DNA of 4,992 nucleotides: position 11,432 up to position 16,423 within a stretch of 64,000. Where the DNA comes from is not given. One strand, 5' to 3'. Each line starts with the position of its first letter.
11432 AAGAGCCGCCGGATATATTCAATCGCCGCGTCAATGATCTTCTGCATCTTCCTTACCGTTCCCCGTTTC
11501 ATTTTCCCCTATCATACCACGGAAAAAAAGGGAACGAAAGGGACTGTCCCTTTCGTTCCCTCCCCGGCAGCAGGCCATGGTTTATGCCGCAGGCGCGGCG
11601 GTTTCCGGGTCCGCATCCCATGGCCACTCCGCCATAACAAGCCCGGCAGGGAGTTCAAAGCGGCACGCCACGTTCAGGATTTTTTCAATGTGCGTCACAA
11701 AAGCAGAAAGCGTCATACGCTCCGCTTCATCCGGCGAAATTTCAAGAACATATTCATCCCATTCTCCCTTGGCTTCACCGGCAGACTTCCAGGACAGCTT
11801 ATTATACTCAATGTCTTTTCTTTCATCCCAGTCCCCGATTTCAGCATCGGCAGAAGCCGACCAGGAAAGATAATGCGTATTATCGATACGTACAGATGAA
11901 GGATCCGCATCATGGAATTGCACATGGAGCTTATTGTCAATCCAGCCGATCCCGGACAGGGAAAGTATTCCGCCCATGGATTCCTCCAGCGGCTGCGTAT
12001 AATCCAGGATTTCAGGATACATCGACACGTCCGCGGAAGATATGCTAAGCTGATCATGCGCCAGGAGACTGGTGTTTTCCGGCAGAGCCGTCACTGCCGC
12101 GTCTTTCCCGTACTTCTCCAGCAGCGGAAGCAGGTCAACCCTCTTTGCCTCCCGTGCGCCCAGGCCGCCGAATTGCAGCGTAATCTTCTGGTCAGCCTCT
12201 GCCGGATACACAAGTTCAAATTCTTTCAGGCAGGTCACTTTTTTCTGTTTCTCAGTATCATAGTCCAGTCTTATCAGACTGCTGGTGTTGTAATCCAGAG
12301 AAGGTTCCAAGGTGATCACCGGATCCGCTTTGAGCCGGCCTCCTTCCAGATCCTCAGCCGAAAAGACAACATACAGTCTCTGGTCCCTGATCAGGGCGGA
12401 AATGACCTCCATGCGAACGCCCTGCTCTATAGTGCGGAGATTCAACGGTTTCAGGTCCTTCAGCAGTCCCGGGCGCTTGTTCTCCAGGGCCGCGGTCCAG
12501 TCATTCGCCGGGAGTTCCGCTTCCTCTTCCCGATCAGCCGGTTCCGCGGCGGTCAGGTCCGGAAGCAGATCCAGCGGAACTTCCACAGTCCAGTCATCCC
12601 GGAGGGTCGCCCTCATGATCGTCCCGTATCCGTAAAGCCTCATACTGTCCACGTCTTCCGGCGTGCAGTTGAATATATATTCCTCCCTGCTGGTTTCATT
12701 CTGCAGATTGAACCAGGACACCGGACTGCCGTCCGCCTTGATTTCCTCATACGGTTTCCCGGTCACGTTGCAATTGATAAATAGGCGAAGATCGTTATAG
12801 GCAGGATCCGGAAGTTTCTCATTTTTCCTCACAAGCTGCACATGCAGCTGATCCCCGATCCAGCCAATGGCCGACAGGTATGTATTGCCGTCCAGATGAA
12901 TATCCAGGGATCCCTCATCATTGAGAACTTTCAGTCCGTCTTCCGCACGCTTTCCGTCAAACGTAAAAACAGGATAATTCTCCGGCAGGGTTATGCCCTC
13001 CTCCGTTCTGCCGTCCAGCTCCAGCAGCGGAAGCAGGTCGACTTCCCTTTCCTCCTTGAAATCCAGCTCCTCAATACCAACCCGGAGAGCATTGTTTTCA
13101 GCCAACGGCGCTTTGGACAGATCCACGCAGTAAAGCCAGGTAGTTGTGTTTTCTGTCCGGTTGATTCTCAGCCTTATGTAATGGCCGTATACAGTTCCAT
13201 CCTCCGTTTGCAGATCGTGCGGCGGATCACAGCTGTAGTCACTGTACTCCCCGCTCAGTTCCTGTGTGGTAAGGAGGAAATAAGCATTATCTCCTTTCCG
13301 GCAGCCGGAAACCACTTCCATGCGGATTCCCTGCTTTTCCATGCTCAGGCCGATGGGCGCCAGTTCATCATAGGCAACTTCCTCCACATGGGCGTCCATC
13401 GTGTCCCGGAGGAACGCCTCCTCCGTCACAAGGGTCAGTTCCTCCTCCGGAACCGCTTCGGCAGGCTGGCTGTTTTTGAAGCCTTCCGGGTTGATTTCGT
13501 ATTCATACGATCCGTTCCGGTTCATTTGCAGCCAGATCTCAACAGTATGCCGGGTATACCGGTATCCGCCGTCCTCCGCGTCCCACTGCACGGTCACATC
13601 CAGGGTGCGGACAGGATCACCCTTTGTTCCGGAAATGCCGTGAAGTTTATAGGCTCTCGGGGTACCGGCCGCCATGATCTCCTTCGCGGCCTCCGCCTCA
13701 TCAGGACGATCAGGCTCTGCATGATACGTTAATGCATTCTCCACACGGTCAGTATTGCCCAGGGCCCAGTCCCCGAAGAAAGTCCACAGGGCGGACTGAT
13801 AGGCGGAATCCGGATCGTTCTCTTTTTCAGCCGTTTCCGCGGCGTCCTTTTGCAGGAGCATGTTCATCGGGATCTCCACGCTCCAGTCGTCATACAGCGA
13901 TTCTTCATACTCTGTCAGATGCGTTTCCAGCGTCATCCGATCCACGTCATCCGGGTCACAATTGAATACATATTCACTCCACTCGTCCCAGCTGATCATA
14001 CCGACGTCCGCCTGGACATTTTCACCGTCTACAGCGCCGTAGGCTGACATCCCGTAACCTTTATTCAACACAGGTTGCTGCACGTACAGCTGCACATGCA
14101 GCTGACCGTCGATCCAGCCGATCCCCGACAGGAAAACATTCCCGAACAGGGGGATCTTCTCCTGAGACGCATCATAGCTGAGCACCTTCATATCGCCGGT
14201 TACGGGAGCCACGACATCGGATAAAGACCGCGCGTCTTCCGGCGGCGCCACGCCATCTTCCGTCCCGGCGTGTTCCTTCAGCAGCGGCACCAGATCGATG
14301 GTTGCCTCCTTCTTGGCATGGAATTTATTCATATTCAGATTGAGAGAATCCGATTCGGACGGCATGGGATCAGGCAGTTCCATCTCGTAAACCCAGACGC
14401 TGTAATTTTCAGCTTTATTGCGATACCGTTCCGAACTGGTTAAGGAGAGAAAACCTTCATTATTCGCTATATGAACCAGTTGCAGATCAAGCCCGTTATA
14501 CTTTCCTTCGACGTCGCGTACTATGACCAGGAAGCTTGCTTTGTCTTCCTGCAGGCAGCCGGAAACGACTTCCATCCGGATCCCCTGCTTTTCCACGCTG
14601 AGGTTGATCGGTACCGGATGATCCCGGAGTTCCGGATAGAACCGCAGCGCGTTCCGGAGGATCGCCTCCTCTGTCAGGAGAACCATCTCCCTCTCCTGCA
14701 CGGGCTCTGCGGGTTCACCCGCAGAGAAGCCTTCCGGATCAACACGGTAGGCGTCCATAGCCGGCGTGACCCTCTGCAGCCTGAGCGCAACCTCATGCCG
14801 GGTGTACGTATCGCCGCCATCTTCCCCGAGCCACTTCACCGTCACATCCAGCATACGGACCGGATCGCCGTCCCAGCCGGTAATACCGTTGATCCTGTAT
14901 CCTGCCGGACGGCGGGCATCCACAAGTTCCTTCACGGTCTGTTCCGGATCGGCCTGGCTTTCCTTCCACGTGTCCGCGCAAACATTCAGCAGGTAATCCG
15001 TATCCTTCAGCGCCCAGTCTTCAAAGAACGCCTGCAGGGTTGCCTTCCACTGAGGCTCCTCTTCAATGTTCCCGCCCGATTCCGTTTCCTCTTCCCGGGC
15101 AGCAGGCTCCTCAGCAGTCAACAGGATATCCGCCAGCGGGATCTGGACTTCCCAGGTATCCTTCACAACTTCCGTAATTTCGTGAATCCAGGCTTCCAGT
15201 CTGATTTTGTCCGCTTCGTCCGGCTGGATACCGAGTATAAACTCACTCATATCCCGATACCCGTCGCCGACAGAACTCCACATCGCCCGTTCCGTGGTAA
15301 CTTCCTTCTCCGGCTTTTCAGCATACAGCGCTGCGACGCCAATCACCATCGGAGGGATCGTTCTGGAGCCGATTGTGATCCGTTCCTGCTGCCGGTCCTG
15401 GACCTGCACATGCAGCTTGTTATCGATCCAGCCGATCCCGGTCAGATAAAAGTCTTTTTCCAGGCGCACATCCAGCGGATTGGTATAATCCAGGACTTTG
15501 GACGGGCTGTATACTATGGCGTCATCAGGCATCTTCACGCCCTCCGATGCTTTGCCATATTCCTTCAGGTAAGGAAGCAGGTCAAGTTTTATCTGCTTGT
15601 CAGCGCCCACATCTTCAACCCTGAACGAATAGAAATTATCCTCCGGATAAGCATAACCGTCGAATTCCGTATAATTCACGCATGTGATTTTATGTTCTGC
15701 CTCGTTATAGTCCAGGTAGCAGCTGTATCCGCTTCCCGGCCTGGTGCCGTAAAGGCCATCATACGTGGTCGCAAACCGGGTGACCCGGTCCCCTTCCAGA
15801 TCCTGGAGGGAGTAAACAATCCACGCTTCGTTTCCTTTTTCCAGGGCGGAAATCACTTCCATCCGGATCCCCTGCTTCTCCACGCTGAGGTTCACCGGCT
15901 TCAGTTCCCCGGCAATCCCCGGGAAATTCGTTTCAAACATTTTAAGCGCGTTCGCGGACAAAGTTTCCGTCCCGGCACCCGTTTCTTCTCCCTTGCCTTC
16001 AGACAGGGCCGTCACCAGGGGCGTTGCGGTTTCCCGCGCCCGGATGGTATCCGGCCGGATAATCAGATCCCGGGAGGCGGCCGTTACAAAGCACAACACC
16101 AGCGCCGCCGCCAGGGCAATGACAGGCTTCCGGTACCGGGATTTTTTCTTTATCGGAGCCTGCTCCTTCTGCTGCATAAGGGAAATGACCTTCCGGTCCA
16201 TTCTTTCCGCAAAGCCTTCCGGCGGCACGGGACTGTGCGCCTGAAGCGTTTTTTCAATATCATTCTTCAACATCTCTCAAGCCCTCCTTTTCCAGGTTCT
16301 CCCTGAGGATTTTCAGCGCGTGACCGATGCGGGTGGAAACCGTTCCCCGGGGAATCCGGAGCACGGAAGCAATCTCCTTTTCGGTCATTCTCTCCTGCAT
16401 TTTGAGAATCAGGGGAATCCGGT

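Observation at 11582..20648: Giant anti-sigma-like proteins assembled combinatorially from two modules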

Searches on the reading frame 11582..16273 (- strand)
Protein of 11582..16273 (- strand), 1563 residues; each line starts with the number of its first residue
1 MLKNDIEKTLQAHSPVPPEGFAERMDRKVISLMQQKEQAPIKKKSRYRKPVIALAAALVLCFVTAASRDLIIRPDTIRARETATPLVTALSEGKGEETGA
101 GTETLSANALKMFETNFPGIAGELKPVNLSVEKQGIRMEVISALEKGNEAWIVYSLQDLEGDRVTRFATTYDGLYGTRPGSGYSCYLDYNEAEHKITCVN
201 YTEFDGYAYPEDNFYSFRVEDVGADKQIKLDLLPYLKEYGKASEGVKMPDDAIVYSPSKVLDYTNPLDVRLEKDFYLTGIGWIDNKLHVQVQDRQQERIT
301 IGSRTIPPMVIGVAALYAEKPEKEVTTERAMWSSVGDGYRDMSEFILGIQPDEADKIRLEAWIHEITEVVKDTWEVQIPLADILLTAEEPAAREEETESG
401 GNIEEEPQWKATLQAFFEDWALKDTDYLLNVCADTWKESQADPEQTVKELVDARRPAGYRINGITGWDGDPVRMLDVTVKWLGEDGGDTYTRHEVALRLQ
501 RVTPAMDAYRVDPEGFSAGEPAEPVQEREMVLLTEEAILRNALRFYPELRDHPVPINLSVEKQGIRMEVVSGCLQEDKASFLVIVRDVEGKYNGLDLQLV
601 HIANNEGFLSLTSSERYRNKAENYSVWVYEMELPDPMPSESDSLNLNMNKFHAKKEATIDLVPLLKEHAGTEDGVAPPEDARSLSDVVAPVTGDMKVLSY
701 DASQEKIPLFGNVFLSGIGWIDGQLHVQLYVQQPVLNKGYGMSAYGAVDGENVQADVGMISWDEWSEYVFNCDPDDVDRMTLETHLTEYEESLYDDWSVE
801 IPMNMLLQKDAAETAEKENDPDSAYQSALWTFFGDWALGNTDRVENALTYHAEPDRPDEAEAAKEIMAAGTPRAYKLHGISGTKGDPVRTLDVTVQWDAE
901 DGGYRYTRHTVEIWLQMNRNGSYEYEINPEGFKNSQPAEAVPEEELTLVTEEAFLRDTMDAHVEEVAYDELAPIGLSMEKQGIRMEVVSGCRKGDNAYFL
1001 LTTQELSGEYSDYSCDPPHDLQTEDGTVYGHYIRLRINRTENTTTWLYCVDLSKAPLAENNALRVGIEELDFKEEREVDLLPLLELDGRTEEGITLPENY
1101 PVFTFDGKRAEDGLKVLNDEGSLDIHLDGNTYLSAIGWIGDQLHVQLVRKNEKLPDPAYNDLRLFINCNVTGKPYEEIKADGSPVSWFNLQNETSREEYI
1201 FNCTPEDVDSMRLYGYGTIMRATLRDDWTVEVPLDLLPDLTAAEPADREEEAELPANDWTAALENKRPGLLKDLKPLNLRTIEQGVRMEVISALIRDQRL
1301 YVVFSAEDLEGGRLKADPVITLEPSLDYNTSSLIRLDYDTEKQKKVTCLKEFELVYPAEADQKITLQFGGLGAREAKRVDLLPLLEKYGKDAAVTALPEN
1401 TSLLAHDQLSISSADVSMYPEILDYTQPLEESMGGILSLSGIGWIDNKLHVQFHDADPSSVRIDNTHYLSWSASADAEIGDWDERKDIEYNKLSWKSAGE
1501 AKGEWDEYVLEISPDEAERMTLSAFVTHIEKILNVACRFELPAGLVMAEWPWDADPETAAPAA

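Call 3: search_protein_families(library=pfam, proteins=[window:11582-16273:-], max_evalue=0.1)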
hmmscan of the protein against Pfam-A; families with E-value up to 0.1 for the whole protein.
window:11582-16273:- (1563 aa): 1 family
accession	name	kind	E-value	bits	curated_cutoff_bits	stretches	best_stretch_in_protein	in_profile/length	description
PF13786.12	DUF4179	-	5.2e-05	24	30.1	1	42-157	1-93/94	Domain of unknown function (DUF4179)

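Call 4: search_protein_families(library=ncbifam, proteins=[window:11582-16273:-], max_evalue=0.1)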
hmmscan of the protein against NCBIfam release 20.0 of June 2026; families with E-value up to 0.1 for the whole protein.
window:11582-16273:- (1563 aa): 0 families

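Call 19: find_homologous_proteins(query=window:11582-16273:-, region=1-1563)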
Query window:11582-16273:-, residues 1-1563 (1563 aa): 61 proteins with E <= 0.001 among 8000 candidates.
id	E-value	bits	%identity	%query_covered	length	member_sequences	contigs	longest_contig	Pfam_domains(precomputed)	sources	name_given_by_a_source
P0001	0.0e+0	3460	96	100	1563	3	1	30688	-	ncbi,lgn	-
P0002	0.0e+0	2984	84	100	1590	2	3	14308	-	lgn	-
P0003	0.0e+0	2837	82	98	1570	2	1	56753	-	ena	-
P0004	0.0e+0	2700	93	75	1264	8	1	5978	-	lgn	-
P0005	0.0e+0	2615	72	92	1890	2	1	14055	-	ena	-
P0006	0.0e+0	2570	69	96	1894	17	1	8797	-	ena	-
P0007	0.0e+0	2453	72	100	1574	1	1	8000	-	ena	-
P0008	0.0e+0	2234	85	52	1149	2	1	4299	PF13786.13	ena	-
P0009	0.0e+0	1816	71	65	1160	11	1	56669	-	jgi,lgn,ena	-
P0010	0.0e+0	1796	41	95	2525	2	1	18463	PF13786.13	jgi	-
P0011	0.0e+0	1645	34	95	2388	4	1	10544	PF13786.13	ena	-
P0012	0.0e+0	1623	45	99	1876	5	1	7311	PF13786.13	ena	-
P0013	0.0e+0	1366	39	97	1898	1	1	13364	PF13786.13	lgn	-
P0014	0.0e+0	1295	41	99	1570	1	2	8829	-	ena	-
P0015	0.0e+0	1290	41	100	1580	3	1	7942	-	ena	-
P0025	3.7e-176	607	27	44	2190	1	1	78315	PF13786.13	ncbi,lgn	-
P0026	5.6e-167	576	34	39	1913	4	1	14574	PF13306.13,PF13855.13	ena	-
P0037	2.2e-138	481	26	44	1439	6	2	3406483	PF13786.13,PF13306.13,PF13855.13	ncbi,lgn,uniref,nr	ncbi:leucine-rich repeat domain-containing protein [Aristaeella lactis]|uniref:Leucine rich repeat-c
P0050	3.5e-110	388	31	49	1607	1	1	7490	PF13306.13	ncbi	-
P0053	2.8e-73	266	27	31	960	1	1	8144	-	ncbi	-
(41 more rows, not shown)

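Call 31: list_cluster_members(proteins=[P0001, P0025, P0050, P0053, P0037])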
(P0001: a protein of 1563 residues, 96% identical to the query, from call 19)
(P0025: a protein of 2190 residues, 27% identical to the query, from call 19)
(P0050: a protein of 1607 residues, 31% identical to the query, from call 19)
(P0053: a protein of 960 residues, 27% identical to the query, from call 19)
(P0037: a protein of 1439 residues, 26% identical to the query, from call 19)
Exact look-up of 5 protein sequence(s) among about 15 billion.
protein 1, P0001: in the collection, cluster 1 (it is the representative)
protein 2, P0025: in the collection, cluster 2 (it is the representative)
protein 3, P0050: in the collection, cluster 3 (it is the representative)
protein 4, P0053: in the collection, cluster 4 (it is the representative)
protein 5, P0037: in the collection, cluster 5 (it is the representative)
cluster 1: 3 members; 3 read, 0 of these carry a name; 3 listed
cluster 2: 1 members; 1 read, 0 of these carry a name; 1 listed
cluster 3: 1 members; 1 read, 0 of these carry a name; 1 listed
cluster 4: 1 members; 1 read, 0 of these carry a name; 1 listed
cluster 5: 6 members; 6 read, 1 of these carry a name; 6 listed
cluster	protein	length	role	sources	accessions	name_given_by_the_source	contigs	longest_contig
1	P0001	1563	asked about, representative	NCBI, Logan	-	-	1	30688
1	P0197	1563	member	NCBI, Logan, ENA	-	-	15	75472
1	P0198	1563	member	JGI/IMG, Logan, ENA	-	-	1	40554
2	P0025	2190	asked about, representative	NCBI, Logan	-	-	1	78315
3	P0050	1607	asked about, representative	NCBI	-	-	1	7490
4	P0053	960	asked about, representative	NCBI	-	-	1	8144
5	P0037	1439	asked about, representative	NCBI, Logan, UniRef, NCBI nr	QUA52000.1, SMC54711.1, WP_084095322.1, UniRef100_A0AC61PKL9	leucine-rich repeat domain-containing protein [Aristaeella lactis] | Leucine rich repeat-containing protein n=1 Tax=Aristaeella lactis TaxID=3046383 ...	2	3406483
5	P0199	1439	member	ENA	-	-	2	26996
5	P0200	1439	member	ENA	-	-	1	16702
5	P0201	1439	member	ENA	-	-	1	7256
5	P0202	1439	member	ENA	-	-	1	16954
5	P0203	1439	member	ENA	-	-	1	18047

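Call 54: find_encoding_contigs(protein=P0002, flank=6000, max_places=2)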
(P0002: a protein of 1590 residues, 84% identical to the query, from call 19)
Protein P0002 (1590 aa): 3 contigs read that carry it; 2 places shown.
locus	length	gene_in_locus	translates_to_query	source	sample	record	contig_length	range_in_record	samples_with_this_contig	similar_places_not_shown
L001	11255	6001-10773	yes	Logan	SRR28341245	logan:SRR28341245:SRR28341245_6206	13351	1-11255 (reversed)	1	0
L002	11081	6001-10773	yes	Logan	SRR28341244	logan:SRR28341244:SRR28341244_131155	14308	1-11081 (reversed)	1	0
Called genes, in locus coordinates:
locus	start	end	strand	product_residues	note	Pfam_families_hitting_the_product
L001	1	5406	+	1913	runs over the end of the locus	PF13306:LRR_5, PF13855:LRR_8 (faint), PF13306:LRR_5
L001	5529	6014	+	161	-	PF04542:Sigma70_r2, PF08281:Sigma70_r4_2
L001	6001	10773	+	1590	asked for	-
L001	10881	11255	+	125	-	?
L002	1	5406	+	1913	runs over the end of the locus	PF13306:LRR_5, PF13855:LRR_8 (faint), PF13306:LRR_5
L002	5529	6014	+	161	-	PF04542:Sigma70_r2, PF08281:Sigma70_r4_2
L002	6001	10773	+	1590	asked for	-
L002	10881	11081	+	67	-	?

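Call 55: find_encoding_contigs(protein=P0026, flank=6000, max_places=2)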
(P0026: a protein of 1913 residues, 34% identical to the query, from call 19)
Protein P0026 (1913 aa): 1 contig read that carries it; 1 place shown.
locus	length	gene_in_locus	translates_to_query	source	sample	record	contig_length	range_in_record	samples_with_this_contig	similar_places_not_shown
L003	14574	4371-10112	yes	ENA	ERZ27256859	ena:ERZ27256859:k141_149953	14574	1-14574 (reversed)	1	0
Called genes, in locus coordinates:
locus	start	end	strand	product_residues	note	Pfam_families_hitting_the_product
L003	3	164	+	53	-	?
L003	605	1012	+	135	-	-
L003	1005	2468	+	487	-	PF12838:Fer4_7 (faint), PF13187:Fer4_9 (faint), PF12837:Fer4_6 (faint), PF00037:Fer4 (faint), PF12801:Fer4_5, PF00578:AhpC-TSA, PF08534:Redoxin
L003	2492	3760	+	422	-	PF00578:AhpC-TSA, PF08534:Redoxin, PF00085:Thioredoxin, PF13098:Thioredoxin_2 (faint), PF13905:Thioredoxin_8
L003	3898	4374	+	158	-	PF04542:Sigma70_r2, PF08281:Sigma70_r4_2, PF04545:Sigma70_r4, PF13384:HTH_23 (faint)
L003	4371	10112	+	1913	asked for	PF13306:LRR_5, PF13855:LRR_8 (faint), PF13306:LRR_5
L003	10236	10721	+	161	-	PF04542:Sigma70_r2, PF08281:Sigma70_r4_2, PF04545:Sigma70_r4 (weak)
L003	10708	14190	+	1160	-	-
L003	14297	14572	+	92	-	?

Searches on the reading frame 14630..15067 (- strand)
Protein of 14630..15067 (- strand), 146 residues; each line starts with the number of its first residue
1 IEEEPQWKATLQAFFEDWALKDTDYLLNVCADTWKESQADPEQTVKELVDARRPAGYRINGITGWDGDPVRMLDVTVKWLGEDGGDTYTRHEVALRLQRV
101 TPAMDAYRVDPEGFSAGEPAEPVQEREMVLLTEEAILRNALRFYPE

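Call 12: search_solved_structures(query=A2, max_evalue=10, show_alignments=2)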
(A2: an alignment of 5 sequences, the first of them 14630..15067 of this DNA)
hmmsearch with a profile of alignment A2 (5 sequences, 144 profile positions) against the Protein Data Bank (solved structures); distinct sequences matched with E-value up to 10: 2.
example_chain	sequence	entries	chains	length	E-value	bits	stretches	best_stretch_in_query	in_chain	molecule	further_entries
8e73_B7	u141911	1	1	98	0.25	14.4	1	38-101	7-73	NDUB7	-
8qaf_A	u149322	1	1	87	3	10.9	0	27-63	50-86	sc-apCC-8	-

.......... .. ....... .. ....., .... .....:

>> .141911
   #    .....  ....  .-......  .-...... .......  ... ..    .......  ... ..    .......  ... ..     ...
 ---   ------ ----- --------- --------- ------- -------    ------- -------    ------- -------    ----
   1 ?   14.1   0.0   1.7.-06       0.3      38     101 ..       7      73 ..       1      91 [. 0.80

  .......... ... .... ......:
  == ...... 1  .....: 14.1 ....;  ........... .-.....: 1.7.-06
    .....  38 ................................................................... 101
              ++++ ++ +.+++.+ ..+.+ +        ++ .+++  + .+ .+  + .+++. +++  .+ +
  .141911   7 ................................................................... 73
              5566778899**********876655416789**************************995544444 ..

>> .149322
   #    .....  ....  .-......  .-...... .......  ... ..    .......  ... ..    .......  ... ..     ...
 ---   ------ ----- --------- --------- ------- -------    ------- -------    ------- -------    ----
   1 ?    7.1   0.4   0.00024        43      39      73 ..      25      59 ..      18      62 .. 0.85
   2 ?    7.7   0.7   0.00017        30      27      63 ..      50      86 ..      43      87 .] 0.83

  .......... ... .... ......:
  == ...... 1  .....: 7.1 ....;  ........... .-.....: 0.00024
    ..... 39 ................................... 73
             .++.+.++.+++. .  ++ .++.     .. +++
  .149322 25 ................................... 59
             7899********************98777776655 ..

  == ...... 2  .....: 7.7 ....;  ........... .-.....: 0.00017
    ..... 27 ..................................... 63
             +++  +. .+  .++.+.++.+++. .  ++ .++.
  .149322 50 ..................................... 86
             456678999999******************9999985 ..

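Call 14: search_protein_families(library=pfam, alignment_id=A2, max_evalue=10)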
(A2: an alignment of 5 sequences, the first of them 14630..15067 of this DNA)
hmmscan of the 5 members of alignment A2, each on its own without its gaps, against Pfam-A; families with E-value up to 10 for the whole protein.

A. member 1, window:14630-15067:- (146 aa): 0 families

B. families by the number of members that match (of 5 scanned): 4 families
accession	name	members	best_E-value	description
PF07338.18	YdgH_BhsA-like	1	0.096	YdgH/BhsA/McbA-like domain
PF02463.25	SMC_N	1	0.1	RecF/RecN/SMC N terminal domain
PF10342.15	Kre9_KNH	1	0.14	Kre9/KNH-like N-terminal Ig-like domain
PF16750.11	HK_sensor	1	0.17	Sensor domain of 2-component histidine kinase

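Call 22: search_protein_representatives(alignment_id=A2)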
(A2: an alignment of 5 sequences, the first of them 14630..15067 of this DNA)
Query: 5 sequences, 144 profile positions. Proteins with E-value up to 0.001 (for the whole library): 248; up to 1e-10: 79; up to 1e-30: 19. The best 150 are listed.
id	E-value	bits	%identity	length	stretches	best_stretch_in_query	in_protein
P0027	8.8e-139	473.1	-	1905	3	4-144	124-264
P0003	2.3e-116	400.4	-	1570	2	2-144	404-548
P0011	3.8e-99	344.6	-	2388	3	3-139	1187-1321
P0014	1.9e-73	261.3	-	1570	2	2-139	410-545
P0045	1.2e-68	245.7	-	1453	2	4-144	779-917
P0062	4.8e-63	227.5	-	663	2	4-144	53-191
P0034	3.9e-61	221.3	-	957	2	7-142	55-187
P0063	8.9e-57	207.2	-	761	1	2-144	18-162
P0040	1.2e-53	197.1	-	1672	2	5-143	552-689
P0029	2.2e-40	154.1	-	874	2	8-142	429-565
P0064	2.3e-40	154.0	-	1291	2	5-143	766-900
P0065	1.9e-39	151.0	-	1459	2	6-140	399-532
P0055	5.2e-39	149.6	-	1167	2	4-143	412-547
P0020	4.7e-38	146.5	-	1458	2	8-143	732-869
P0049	4.6e-37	143.3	-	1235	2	3-143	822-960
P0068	3.0e-31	124.4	-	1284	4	7-114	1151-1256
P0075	2.3e-21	92.4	-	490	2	4-120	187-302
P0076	2.3e-20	89.1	-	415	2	11-124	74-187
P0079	4.3e-19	85.0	-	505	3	10-125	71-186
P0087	4.6e-15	71.9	-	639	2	8-116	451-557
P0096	2.7e-13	66.2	-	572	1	10-121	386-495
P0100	7.0e-13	64.9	-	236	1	5-123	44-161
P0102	1.0e-12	64.3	-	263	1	5-120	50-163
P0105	1.8e-12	63.6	-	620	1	10-122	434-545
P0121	3.3e-11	59.5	-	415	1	6-121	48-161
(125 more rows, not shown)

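Call 23: search_protein_families(library=pfam, proteins=[P0096, P0105, P0087, P0075, P0076, P0079, P0102, P0100, P0121, P0068], max_evalue=0.01)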
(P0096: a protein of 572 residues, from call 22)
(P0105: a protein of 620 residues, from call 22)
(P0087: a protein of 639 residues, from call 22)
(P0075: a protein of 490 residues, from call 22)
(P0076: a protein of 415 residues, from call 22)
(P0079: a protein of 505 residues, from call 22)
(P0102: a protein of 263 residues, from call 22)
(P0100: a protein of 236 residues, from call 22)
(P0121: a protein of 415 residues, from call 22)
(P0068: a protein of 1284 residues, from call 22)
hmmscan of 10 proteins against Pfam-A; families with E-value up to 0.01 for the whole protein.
P0096 (572 aa): 0 families

P0105 (620 aa): 0 families

P0087 (639 aa): 0 families

P0075 (490 aa): 1 family
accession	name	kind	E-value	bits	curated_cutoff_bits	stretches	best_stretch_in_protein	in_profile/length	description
PF05223.17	MecA_N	-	0.00019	22.2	22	0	54-158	8-114/117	NTF2-like N-terminal transpeptidase domain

P0076 (415 aa): 0 families

P0079 (505 aa): 1 family
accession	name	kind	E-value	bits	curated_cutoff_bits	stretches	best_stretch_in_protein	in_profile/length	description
PF14534.12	DUF4440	-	0.0064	17.4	25.2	0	445-496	55-107/107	Domain of unknown function (DUF4440)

P0102 (263 aa): 1 family
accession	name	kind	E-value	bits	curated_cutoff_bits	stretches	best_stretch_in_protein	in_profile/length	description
PF12642.13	TpcC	-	0.0082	16.4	27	0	31-150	121-230/231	Conjugative transposon protein TcpC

P0100 (236 aa): 1 family
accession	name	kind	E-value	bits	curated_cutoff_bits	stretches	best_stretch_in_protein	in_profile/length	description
PF17780.6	OCRE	-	0.002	18.5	24.7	1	173-195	22-44/52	OCRE domain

P0121 (415 aa): 2 families
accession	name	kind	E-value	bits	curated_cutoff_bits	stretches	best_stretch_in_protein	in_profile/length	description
PF08239.17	SH3_3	-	1.7e-10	41.3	27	1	334-387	2-53/54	Bacterial SH3 domain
PF06347.19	SH3_4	-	0.0061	16.7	24.1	0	332-385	2-52/56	Bacterial SH3 domain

P0068 (1284 aa): 1 family
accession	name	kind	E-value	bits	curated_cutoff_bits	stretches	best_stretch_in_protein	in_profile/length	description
PF12680.13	SnoaL_2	-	3e-06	28.2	27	0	561-582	3-24/102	SnoaL-like domain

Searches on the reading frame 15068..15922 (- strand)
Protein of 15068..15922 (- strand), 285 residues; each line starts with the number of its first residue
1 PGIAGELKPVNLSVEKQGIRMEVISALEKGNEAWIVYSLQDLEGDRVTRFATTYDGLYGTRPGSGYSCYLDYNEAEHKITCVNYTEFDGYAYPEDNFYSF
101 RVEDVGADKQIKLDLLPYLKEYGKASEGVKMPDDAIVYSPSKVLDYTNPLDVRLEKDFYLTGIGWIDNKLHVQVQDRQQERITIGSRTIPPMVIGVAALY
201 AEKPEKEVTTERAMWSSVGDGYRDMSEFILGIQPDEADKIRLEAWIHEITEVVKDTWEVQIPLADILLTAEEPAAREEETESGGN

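Call 11: search_solved_structures(query=A1, max_evalue=10, show_alignments=2)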
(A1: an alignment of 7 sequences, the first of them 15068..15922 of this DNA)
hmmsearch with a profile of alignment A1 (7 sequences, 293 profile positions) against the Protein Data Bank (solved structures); distinct sequences matched with E-value up to 10: 0.

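Call 13: search_protein_families(library=pfam, alignment_id=A1, max_evalue=10)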
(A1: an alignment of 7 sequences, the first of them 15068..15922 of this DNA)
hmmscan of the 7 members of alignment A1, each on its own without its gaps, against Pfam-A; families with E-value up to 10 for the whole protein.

A. member 1, window:15068-15922:- (285 aa): 0 families

B. families by the number of members that match (of 7 scanned): 3 families
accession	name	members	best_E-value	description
PF17287.7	POTRA_3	1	0.047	POTRA domain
PF03051.21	Peptidase_C1_2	1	0.18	Peptidase C1-like family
PF13392.12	HNH_3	1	0.25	HNH endonuclease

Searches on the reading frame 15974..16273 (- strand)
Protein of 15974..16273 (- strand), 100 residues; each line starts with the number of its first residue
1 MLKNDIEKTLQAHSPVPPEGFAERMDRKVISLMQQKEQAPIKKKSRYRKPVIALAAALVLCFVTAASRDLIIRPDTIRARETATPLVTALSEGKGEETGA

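Call 65: search_protein_families(library=pfam, proteins=[window:15974-16273:-], max_evalue=1)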
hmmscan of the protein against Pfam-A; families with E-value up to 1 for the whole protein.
window:15974-16273:- (100 aa): 1 family
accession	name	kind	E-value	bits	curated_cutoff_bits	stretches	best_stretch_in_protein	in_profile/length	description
PF13786.12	DUF4179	-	0.31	12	30.1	1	42-65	1-26/94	Domain of unknown function (DUF4179)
